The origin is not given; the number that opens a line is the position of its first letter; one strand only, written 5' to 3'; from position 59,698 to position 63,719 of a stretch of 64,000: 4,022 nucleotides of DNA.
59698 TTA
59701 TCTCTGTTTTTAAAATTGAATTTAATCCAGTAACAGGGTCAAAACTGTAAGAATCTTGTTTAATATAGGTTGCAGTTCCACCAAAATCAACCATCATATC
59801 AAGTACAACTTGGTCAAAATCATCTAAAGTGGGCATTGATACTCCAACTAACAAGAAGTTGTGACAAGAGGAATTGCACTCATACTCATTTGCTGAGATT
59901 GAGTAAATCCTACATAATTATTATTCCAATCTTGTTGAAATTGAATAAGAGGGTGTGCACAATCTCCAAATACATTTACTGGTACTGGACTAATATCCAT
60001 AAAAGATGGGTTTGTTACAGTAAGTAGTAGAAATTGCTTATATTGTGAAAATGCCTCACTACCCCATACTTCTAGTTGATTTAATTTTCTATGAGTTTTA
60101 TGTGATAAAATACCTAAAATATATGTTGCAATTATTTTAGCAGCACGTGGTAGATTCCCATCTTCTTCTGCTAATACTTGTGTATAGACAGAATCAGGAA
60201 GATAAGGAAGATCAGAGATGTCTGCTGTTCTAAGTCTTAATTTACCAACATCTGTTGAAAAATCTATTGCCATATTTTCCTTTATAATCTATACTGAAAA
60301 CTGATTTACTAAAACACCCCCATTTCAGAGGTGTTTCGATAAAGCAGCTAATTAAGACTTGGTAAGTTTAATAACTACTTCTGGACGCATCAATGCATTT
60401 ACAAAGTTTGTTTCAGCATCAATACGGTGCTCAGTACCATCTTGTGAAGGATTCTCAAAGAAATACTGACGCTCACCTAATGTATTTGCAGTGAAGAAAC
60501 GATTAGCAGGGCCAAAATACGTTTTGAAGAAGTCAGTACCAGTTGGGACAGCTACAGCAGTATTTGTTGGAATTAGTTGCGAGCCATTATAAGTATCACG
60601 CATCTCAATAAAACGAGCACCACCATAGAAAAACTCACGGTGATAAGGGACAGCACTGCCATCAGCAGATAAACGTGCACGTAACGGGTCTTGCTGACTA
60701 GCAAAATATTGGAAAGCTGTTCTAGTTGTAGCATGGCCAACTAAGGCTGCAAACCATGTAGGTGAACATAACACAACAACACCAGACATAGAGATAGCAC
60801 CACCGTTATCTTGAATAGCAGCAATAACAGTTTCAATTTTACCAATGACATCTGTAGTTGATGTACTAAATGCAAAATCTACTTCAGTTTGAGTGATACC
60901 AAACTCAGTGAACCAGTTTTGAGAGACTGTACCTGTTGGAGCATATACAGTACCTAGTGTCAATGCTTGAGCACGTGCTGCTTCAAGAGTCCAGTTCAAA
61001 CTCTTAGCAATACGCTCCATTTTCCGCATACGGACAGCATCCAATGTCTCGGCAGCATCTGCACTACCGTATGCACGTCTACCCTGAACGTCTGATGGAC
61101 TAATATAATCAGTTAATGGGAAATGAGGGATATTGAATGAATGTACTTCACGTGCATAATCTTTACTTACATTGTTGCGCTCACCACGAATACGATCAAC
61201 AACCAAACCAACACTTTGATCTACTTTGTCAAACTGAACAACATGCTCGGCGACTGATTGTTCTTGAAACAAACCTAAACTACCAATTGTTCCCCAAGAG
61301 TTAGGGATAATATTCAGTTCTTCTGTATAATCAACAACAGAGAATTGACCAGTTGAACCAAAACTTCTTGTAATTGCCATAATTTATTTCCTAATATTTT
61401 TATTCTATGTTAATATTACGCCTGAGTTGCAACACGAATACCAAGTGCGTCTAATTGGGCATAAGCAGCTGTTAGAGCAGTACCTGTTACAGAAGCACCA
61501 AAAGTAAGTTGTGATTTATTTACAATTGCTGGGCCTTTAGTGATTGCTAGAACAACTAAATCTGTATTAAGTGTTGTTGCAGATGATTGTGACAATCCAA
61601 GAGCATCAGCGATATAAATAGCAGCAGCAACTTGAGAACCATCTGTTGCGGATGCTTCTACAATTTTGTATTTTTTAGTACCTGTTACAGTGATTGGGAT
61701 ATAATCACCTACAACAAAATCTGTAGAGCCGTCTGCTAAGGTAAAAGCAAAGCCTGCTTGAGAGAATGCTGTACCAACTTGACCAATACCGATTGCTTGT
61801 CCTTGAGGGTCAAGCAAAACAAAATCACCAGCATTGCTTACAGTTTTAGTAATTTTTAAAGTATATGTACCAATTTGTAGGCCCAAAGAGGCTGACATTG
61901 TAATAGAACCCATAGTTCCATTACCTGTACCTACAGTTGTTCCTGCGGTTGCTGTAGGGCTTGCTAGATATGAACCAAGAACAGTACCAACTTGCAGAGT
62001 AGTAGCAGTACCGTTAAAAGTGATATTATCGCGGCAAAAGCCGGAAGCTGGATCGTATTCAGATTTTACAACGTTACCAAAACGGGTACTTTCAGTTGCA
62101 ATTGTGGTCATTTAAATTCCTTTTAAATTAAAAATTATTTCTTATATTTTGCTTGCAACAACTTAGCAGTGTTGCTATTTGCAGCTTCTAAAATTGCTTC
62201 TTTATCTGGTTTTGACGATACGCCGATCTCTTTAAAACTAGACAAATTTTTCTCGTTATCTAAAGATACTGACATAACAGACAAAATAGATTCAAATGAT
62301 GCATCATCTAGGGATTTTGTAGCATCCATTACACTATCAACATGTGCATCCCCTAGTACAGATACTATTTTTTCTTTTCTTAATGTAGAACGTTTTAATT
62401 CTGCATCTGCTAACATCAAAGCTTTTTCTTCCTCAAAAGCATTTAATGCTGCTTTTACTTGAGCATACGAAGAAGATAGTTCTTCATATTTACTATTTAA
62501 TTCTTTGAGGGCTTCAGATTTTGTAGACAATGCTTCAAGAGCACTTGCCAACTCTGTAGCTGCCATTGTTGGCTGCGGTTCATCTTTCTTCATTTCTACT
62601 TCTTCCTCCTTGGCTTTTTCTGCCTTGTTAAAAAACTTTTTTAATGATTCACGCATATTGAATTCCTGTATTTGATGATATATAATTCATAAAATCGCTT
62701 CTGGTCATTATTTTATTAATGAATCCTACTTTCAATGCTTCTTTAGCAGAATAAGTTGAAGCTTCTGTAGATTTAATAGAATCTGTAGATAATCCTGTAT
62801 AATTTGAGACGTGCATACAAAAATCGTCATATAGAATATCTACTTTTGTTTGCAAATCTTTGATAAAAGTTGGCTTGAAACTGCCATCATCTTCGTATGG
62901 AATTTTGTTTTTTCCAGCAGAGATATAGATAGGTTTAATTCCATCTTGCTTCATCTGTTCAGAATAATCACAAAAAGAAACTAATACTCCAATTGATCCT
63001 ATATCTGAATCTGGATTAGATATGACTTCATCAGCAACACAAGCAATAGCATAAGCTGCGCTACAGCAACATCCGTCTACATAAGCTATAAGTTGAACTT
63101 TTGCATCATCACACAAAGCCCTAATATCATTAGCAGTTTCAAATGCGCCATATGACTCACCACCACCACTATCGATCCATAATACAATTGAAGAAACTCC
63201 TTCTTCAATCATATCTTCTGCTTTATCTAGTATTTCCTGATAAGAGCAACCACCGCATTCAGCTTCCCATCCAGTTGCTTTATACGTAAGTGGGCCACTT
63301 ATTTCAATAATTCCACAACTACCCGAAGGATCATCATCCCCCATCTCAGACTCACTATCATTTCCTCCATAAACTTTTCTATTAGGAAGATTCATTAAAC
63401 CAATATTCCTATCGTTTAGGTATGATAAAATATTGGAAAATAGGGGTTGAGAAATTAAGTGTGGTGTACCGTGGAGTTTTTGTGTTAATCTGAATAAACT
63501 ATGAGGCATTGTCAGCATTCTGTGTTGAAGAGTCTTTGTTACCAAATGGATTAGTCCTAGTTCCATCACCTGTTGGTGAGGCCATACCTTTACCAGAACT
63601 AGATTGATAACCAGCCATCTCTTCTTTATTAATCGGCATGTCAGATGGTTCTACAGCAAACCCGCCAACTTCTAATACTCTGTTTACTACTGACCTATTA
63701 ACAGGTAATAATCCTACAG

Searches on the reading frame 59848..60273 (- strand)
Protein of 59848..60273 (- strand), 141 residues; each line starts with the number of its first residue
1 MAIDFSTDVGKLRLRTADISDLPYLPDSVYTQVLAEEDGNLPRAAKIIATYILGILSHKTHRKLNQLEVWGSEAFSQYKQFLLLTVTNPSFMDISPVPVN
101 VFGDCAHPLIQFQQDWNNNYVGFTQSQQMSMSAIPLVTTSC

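Call 76: search_protein_families(library=phrogs, proteins=[window:59848-60273:-], max_evalue=0.001)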
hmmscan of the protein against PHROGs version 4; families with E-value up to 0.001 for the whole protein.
window:59848-60273:- (141 aa): 1 family
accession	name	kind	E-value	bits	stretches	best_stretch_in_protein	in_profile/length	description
phrog_1732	-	unknown function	1.7e-12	49.1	1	8-123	11-127/152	-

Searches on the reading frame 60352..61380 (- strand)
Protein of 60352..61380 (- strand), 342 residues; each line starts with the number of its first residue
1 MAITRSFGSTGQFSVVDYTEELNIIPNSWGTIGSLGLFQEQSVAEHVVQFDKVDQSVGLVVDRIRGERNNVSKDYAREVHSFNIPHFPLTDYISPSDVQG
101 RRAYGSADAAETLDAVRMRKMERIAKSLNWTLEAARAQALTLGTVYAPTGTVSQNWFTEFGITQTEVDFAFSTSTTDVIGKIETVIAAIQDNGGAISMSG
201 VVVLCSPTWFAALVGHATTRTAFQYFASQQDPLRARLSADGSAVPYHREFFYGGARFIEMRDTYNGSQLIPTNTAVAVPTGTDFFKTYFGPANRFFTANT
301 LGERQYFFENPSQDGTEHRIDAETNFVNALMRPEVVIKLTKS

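Call 30: search_dna_similar(query=window:60352-61380:-, collection=phages, mode=protein, max_rows=15)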
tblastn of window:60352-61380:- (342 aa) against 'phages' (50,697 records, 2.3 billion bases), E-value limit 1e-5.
Records with a match: 1248; places in all: 1249; records where one place covers at least 80% of the query: 1238.
Best place of each record, by identity: <60% 1248.
By first word of the organism name: Escherichia 340; Pseudomonas 245; Vibrio 152; Rheinheimera 115; Salmonella 96; Klebsiella 40; Erwinia 35; Shigella 25; Campylobacter 23; Aeromonas 23; and 37 more.
By host as written in the record: - 168; Rheinheimera sp. BAL341 115; Escherichia coli 99; Pseudomonas aeruginosa 73; Escherichia coli K-12 MG1655 50; Pseudomonas aeruginosa PAO1 26; Campylobacter jejuni 21; Escherichia coli O157:H7 20; and 303 more.
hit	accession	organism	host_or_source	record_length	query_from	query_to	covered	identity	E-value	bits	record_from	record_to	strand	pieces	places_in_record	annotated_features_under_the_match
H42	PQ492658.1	Limnohabitans phage DC31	Limnohabitans sp. DCL3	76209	4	342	99%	51.2%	2e-104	341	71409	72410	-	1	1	major capsid protein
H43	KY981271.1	Curvibacter phage P26059A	Curvibacter sp. IMCC26059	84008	1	342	100%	43.8%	7e-83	279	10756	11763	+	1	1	major structural protein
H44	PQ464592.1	Pseudomonas phage Boevelstad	Pseudomonas poae B04_10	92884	1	340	99%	42.7%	8e-84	282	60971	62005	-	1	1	major head protein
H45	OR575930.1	Pseudomonas phage vB_PseuGesM_254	Pseudomonas gessardii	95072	13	340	96%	44.0%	4e-86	288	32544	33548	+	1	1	major capsid protein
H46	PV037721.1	Pseudomonas phage Bitten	Pseudomonas protegens ERG2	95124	2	338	99%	40.6%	1e-68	238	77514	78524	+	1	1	major head protein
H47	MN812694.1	Pectobacterium phage Bobbio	Dickeya dianthicola F101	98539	4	338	98%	40.9%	1e-67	235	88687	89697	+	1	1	record has no annotation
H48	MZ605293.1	Pseudomonas phage UAVern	Pseudomonas sp.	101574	2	338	99%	40.4%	6e-69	239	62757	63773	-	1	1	putative major capsid protein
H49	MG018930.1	Pseudomonas phage ventosus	Pseudomonas syringae pv. avii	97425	2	338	99%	40.4%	1e-68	238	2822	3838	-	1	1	major capsid protein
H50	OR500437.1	Pseudomonas phage vB_PF_Y1-MI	Pseudomonas fluorescens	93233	2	342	100%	39.8%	3e-67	234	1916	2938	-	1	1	major capsid protein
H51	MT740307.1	Pseudomonas phage phiK7A1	Pseudomonas syringae pv. actinidiae K7A1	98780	2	340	99%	40.1%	7e-65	227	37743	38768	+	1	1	major capsid protein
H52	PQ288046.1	Pseudomonas phage XD2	Pseudomonas aeruginosa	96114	2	338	99%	40.3%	5e-69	239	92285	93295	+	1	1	none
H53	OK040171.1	Pseudomonas phage PHB09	Pseudomonas syringae pv. actinidiae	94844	4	340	99%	40.3%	6e-62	219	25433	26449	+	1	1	hypothetical protein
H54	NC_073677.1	Pseudomonas phage PHB09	Pseudomonas syringae pv. actinidiae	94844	4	340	99%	40.3%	6e-62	219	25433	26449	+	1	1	hypothetical protein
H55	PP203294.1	Pseudomonas phage LPS-5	Pseudomonas aeruginosa PAO1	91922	1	340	99%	39.8%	3e-74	254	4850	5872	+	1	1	major head protein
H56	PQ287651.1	Pseudomonas phage HHBS18_1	Pseudomonas aeruginosa BWKH18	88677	1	340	99%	39.8%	3e-74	254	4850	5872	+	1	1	major head protein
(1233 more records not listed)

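Call 76: search_protein_families(library=phrogs, proteins=[window:60352-61380:-], max_evalue=0.001)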
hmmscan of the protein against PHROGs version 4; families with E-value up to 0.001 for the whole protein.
window:60352-61380:- (342 aa): 1 family
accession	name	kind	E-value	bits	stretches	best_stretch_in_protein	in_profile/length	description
phrog_29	-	head and packaging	6.2e-60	204.6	1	11-340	27-357/439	major head protein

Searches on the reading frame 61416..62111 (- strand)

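Call 76: search_protein_families(library=phrogs, proteins=[window:61416-62111:-], max_evalue=0.001)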
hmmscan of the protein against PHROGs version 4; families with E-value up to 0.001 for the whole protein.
window:61416-62111:- (231 aa): 2 families
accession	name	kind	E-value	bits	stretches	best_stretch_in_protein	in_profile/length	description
phrog_20327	-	head and packaging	3.6e-05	24.7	0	8-82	10-79/163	virion structural protein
phrog_49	-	head and packaging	9.7e-05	23.3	1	1-229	3-138/147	head decoration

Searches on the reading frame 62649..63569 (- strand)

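Call 76: search_protein_families(library=phrogs, proteins=[window:62649-63569:-], max_evalue=0.001)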
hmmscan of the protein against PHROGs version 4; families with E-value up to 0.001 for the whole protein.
window:62649-63569:- (306 aa): 9 families
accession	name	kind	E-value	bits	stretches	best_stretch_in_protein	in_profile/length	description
phrog_53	-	head and packaging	2e-74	252.8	1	20-299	3-290/583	head maturation protease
phrog_33023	-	unknown function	1.8e-25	90.7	1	82-300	65-287/507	-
phrog_4759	-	unknown function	3e-10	41.2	1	87-210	84-206/209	-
phrog_94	-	head and packaging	8.3e-08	33.1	1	120-188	111-176/622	head maturation protease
phrog_3348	-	unknown function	4.5e-07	30.5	1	120-183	62-121/386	-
phrog_2976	-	head and packaging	5.3e-07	30.7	1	120-188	47-110/394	head maturation protease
phrog_24195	-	unknown function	1.4e-06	29.1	1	250-292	8-50/61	-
phrog_16406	-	unknown function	2.7e-05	24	1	238-294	392-448/601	-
phrog_8940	-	tail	0.00027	21.8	1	249-293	7-51/201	capsid assembly protein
